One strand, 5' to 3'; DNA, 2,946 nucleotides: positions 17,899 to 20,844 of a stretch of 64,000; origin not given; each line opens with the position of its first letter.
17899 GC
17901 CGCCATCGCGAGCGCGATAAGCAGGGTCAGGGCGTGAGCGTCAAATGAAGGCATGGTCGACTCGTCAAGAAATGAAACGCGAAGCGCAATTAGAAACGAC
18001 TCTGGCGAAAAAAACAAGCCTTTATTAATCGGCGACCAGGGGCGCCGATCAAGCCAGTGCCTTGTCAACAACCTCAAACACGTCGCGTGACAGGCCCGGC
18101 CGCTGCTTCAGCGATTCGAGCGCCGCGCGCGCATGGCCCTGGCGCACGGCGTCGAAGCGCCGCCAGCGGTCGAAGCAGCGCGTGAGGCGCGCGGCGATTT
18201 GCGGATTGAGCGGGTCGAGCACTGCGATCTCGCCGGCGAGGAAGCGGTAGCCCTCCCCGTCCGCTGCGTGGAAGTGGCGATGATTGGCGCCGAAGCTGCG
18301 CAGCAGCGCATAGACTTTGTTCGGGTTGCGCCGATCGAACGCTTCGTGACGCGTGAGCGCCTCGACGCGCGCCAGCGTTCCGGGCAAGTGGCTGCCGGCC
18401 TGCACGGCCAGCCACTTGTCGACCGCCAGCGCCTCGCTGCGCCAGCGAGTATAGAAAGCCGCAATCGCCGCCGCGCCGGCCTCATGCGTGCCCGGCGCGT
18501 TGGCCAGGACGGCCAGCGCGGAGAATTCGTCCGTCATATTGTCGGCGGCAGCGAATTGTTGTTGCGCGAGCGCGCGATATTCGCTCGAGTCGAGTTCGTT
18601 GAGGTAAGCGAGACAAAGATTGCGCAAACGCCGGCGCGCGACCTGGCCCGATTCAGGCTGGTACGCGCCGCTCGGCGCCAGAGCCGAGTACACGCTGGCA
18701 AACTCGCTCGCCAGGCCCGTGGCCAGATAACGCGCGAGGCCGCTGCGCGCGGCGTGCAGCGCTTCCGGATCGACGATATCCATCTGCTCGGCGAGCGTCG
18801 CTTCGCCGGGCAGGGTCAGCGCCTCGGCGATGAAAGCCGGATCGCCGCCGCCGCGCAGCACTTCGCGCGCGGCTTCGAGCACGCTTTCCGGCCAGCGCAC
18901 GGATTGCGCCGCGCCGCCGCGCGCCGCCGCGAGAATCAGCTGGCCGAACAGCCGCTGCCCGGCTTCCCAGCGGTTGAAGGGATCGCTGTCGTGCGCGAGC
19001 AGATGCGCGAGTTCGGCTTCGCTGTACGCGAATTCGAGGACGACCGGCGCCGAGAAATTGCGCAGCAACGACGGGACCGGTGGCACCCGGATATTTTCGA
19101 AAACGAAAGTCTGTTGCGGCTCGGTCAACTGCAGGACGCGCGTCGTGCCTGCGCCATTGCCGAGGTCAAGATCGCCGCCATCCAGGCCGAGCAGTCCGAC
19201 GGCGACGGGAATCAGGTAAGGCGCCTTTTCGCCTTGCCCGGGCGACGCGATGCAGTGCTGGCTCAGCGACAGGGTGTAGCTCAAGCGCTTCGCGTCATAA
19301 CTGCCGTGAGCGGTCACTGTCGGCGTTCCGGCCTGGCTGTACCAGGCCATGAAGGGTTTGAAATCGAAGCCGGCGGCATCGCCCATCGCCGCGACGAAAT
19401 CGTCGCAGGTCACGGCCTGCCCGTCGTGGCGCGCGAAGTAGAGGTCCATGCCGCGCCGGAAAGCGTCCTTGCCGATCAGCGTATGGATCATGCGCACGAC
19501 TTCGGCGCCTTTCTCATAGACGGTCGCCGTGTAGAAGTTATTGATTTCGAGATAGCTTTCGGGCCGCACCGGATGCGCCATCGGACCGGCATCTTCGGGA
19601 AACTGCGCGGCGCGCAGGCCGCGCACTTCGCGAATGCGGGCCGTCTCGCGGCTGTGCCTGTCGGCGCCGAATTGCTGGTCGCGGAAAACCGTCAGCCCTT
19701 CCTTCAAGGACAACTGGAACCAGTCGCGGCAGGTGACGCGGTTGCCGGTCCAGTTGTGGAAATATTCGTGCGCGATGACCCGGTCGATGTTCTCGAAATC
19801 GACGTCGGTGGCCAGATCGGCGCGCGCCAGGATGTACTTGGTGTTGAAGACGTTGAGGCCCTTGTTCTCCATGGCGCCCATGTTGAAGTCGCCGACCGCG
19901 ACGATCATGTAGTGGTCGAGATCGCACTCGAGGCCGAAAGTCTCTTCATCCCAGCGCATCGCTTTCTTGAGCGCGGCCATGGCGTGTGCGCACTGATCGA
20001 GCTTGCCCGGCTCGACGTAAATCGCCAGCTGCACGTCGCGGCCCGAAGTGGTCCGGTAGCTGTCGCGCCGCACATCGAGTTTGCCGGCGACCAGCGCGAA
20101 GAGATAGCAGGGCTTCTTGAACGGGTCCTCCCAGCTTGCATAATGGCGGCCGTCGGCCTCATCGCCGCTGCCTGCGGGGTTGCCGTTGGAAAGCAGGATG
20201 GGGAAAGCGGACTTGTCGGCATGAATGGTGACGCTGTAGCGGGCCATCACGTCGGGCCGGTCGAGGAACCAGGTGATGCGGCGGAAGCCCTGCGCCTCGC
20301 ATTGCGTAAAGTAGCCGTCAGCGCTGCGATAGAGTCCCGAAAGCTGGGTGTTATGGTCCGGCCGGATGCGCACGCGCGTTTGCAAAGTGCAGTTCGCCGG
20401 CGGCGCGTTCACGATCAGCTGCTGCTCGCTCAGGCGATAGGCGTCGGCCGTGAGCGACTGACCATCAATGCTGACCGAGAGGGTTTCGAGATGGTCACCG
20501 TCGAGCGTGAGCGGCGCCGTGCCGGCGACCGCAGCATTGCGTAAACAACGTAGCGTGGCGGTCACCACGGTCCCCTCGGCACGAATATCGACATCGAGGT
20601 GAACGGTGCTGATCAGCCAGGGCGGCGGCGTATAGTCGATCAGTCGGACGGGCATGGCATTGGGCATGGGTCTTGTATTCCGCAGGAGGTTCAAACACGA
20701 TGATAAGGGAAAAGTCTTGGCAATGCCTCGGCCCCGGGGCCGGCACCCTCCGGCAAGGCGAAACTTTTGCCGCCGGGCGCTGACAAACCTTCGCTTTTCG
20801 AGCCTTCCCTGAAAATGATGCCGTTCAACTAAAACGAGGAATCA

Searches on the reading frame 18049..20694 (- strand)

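Call 60: search_protein_families(library=pfam, proteins=[window:18049-20694:-])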
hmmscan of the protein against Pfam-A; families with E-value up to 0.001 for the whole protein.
window:18049-20694:- (881 aa): 4 families
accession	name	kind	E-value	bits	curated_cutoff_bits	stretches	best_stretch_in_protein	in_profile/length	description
PF17432.8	DUF3458_C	-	4.7e-117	391.4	24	1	560-881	2-320/320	Domain of unknown function (DUF3458_C) ARM repeats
PF01433.26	Peptidase_M1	-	4.2e-53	180.6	27.7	1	238-450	2-216/218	Peptidase family M1 domain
PF11940.14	DUF3458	-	3.3e-28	98.4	28.6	1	456-555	1-94/95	Domain of unknown function (DUF3458) Ig-like fold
PF17900.6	Peptidase_M1_N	-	3.8e-14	53.7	25.8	1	38-198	12-186/186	Peptidase M1 N-terminal domain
